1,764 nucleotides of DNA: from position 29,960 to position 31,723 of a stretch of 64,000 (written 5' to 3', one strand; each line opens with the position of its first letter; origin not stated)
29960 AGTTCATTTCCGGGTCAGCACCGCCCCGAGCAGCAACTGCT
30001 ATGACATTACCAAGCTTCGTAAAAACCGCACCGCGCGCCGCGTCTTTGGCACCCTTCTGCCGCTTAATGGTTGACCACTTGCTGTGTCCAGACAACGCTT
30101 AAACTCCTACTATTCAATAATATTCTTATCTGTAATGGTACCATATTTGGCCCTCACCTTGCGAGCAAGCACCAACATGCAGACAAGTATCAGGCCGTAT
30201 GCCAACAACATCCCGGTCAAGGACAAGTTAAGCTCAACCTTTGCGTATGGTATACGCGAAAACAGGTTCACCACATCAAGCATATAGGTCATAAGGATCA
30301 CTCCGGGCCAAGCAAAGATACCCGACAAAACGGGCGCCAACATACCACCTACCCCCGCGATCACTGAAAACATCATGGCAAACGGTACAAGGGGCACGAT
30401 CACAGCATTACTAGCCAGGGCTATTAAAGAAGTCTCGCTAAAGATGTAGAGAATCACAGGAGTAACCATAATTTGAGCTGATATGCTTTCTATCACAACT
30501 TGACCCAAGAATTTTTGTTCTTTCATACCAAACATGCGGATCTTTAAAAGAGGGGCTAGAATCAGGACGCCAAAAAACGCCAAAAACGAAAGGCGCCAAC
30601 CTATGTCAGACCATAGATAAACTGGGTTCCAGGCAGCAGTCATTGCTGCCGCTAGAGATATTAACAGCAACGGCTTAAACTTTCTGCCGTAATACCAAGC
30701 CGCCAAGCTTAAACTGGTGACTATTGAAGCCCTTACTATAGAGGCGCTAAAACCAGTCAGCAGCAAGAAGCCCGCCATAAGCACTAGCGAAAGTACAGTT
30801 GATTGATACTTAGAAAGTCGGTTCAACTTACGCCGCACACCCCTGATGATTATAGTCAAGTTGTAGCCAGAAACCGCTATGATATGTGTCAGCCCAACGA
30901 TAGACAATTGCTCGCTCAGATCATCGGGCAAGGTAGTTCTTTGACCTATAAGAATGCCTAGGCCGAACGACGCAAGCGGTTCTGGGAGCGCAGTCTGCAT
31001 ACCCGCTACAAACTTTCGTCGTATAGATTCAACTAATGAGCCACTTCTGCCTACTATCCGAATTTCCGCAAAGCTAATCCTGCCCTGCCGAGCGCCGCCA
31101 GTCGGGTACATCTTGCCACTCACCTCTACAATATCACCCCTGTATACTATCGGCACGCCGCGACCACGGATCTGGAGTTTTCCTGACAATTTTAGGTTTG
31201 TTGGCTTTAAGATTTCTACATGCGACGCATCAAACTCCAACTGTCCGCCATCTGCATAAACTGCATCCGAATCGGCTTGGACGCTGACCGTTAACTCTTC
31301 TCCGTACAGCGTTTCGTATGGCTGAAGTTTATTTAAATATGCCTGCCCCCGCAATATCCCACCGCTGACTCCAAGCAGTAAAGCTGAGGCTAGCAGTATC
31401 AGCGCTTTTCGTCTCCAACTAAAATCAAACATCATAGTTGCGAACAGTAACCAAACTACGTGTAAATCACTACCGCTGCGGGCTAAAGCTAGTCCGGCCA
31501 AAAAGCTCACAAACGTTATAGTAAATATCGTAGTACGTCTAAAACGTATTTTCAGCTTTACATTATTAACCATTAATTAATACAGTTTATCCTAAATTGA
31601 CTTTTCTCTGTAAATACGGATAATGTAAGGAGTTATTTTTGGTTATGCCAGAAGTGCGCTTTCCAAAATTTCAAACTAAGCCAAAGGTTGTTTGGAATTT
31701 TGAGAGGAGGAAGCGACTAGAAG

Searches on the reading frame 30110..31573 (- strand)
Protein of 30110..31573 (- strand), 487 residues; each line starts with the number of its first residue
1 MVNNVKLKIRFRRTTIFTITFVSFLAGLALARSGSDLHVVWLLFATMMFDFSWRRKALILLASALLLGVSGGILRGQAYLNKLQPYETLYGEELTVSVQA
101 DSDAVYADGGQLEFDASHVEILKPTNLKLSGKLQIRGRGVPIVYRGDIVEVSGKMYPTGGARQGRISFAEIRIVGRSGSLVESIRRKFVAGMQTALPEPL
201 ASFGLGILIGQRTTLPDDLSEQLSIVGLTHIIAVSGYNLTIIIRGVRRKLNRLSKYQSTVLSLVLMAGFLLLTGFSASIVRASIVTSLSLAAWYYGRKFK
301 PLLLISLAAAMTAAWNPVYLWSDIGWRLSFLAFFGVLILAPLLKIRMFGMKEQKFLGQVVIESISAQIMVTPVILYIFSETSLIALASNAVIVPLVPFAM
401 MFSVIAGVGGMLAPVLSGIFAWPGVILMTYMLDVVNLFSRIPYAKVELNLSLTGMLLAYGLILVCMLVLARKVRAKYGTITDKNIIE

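Call 9: search_protein_families(library=ncbifam, proteins=[window:30110-31573:-], max_evalue=0.00001)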
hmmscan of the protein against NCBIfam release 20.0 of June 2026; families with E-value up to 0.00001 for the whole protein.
window:30110-31573:- (487 aa): 4 families
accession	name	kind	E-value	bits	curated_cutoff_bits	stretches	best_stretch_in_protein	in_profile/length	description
TIGR00360.1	ComEC_N-term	subfamily_domain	4.4e-21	75.9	36.5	1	229-401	2-169/171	ComEC/Rec2-related protein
TIGR00361.1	ComEC_Rec2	equivalog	3.3e-17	61.9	190.05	1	181-425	109-365/663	DNA internalization-related competence protein ComEC/Rec2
NF045979.1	ComEC_MAG0480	equivalog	1e-12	47.6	150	1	206-405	201-395/461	MAG0480 family ComEC-like protein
NF008580.0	PRK11539.1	equivalog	7.5e-08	31.2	969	1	183-422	181-430/758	ComEC family protein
